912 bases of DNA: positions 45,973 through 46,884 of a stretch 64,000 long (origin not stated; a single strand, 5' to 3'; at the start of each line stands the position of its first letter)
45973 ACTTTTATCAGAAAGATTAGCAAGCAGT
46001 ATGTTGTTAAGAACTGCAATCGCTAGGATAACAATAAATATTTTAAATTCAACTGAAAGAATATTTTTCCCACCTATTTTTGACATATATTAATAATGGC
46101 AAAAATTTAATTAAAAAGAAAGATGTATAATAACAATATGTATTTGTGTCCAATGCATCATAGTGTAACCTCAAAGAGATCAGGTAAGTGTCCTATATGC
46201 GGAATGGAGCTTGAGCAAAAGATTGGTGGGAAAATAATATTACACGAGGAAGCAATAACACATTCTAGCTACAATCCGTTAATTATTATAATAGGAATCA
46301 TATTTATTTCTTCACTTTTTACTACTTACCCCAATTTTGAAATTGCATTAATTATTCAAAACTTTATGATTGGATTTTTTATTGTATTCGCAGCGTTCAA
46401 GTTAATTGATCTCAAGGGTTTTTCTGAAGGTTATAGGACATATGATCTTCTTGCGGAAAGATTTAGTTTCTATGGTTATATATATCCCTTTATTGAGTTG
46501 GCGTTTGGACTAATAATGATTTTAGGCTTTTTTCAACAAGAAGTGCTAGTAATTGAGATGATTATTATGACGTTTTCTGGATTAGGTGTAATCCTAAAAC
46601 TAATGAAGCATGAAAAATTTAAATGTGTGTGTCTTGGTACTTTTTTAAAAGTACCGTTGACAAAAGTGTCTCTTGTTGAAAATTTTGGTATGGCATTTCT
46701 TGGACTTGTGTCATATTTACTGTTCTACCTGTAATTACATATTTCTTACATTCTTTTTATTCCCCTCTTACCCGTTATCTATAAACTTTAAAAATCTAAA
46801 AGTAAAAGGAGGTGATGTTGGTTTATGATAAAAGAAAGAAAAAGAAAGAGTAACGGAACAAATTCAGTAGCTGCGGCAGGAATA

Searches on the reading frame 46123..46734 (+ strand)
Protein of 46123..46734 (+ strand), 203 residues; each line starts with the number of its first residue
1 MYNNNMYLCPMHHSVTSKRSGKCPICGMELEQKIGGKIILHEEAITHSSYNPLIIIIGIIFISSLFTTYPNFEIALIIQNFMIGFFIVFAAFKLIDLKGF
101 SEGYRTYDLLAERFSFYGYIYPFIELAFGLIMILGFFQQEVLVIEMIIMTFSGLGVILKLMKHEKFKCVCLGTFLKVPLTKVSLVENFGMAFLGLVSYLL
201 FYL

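Call 83: search_protein_families(library=pfam, proteins=[window:46123-46734:+], max_evalue=0.001)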
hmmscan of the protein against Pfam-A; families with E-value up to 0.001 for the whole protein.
window:46123-46734:+ (203 aa): 2 families
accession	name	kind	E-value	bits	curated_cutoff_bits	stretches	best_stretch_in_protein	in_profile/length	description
PF07291.16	MauE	-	4.6e-12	46.8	27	1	74-199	4-127/128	Methylamine utilisation protein MauE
PF19335.5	HMBD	-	2.1e-10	40.8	23.6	1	7-33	2-28/28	Heavy metal binding domain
